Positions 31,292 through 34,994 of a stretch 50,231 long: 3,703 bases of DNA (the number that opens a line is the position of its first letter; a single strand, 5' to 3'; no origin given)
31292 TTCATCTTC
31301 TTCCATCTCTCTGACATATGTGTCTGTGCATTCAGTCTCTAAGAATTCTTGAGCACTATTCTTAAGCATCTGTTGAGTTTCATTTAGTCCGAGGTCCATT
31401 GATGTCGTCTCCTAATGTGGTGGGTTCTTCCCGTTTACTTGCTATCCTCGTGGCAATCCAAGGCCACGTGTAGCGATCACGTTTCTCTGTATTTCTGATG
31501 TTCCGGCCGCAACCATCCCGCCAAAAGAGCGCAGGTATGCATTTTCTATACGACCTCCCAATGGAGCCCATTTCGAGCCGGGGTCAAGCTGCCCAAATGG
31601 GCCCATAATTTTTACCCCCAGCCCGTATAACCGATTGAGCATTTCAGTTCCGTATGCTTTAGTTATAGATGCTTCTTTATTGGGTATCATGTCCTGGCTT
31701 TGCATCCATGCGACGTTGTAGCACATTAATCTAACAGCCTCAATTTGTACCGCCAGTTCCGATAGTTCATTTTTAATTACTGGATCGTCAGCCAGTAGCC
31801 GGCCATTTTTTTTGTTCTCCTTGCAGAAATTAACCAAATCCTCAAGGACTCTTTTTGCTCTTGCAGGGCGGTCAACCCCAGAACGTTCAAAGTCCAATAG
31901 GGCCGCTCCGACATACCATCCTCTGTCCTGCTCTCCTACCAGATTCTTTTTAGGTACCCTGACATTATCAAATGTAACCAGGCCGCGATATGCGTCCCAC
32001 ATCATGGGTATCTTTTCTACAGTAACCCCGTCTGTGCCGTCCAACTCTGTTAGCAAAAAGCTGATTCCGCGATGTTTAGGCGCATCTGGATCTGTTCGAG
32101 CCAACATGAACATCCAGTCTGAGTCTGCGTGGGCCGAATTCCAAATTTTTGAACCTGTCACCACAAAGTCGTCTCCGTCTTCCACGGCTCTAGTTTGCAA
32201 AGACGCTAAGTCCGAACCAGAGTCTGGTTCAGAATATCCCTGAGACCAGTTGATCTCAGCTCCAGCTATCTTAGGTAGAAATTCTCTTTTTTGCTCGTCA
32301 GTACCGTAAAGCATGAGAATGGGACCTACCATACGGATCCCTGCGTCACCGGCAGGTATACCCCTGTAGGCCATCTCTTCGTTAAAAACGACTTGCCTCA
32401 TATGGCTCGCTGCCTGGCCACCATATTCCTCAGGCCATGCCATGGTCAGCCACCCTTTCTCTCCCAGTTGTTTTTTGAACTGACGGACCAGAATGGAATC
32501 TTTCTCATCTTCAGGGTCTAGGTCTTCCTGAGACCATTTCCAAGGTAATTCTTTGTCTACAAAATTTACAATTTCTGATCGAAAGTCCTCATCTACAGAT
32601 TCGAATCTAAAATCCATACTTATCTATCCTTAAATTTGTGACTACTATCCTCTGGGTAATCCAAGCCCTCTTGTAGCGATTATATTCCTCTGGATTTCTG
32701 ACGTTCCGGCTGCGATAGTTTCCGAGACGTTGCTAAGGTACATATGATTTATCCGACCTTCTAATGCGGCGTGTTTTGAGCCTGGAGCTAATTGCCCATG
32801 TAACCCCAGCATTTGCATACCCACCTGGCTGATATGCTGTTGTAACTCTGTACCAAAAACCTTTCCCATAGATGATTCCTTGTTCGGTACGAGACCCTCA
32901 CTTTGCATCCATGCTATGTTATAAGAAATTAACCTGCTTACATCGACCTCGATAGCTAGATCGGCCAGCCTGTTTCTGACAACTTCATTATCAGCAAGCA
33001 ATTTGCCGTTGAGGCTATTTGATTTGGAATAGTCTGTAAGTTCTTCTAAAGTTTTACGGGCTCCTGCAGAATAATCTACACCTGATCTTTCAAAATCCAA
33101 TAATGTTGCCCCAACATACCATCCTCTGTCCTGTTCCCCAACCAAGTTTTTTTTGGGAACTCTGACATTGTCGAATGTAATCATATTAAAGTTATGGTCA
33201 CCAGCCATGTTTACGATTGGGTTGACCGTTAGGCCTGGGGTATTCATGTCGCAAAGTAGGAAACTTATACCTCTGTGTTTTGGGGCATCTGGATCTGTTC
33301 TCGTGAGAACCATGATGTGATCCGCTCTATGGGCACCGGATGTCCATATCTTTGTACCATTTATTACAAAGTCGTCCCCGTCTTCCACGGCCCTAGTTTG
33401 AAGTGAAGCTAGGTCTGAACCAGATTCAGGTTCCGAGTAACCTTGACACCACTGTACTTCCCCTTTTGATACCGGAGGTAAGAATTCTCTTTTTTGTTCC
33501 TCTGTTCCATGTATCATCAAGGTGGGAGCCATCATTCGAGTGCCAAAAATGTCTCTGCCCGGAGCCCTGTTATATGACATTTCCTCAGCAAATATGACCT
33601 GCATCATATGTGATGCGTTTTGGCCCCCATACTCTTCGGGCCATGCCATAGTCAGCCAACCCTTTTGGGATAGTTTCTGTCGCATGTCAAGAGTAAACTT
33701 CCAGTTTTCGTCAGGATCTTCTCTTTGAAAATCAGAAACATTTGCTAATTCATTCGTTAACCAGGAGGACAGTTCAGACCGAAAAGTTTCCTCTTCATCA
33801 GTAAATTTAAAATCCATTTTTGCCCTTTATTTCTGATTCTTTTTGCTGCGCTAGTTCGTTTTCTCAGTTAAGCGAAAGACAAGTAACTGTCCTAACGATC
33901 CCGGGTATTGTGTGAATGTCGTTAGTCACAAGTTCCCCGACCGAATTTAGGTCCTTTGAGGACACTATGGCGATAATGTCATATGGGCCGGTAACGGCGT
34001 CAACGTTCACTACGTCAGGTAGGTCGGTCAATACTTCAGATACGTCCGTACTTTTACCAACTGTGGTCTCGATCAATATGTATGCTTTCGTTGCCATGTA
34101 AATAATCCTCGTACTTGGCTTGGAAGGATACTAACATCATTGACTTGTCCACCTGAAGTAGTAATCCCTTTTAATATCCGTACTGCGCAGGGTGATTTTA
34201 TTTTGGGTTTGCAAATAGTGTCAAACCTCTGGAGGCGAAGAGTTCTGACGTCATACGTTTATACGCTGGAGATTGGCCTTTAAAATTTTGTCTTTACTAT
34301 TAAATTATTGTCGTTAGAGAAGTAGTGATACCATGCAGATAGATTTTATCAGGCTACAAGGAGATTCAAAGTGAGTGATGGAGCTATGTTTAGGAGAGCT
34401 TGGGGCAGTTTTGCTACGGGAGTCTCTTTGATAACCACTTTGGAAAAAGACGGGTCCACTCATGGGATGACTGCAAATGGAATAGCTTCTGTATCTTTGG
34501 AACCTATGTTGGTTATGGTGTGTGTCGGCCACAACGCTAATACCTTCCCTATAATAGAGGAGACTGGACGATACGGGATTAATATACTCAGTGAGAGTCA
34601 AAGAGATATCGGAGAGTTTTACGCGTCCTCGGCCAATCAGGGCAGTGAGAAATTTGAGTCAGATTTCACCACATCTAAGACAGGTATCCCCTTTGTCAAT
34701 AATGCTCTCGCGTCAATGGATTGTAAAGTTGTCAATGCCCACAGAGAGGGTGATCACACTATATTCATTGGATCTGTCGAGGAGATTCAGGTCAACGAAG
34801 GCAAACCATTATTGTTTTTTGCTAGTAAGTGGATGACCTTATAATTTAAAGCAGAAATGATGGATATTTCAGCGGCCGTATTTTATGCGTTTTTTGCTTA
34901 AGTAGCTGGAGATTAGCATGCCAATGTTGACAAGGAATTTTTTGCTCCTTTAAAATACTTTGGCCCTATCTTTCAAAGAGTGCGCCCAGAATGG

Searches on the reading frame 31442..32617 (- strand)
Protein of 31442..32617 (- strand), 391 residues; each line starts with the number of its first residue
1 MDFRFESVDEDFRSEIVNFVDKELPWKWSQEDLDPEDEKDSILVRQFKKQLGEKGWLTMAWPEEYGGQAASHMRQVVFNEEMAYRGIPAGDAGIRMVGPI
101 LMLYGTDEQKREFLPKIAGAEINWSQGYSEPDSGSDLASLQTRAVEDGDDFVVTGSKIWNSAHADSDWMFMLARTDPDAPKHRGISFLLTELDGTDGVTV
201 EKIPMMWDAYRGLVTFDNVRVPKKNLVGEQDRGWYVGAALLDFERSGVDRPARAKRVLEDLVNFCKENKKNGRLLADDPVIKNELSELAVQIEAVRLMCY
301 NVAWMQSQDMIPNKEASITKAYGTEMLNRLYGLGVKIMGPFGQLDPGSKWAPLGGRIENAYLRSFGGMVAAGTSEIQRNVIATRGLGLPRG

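Call 63: search_protein_families(library=pfam, proteins=[window:31442-32617:-], max_evalue=0.00001)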
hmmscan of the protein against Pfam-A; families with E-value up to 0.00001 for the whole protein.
window:31442-32617:- (391 aa): 3 families
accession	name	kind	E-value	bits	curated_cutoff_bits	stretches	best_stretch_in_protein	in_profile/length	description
PF00441.29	Acyl-CoA_dh_1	-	3e-27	96.1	22.4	1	231-385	1-149/150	Acyl-CoA dehydrogenase, C-terminal domain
PF02771.21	Acyl-CoA_dh_N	-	7.9e-19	68.5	22.9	1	10-119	5-111/113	Acyl-CoA dehydrogenase, N-terminal domain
PF02770.24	Acyl-CoA_dh_M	-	2.9e-16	59.8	33.3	1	127-204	3-79/97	Acyl-CoA dehydrogenase, middle domain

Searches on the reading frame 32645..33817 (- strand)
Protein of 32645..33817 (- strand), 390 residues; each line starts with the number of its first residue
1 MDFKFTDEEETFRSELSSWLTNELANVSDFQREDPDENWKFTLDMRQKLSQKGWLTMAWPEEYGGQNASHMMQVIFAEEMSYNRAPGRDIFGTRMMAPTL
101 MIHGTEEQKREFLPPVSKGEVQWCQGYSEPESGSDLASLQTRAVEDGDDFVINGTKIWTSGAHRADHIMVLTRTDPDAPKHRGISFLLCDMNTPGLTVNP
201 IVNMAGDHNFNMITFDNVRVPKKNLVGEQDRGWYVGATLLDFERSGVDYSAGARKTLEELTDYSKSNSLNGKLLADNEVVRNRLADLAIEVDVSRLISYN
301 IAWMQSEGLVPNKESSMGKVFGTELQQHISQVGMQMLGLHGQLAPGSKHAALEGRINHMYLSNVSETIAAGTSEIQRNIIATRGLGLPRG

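Call 63: search_protein_families(library=pfam, proteins=[window:32645-33817:-], max_evalue=0.00001)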
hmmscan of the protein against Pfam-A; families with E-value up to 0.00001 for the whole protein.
window:32645-33817:- (390 aa): 3 families
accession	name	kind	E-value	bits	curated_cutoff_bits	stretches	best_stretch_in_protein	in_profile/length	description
PF00441.29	Acyl-CoA_dh_1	-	1.6e-27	96.9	22.4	1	230-384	1-149/150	Acyl-CoA dehydrogenase, C-terminal domain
PF02770.24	Acyl-CoA_dh_M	-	2.1e-22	79.5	33.3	1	124-218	1-97/97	Acyl-CoA dehydrogenase, middle domain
PF02771.21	Acyl-CoA_dh_N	-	8.4e-21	74.9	22.9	1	6-120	1-113/113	Acyl-CoA dehydrogenase, N-terminal domain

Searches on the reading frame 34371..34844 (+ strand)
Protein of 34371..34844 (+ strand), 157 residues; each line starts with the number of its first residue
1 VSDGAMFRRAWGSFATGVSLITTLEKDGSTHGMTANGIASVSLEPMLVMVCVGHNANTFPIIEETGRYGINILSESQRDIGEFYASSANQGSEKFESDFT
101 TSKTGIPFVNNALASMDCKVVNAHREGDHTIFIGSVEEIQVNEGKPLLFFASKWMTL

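Call 63: search_protein_families(library=pfam, proteins=[window:34371-34844:+], max_evalue=0.00001)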
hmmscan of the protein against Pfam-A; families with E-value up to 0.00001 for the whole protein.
window:34371-34844:+ (157 aa): 1 family
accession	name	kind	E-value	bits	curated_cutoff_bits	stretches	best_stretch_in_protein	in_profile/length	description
PF01613.24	Flavin_Reduct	-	6.6e-41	140.4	27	1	12-153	2-148/153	Flavin reductase like domain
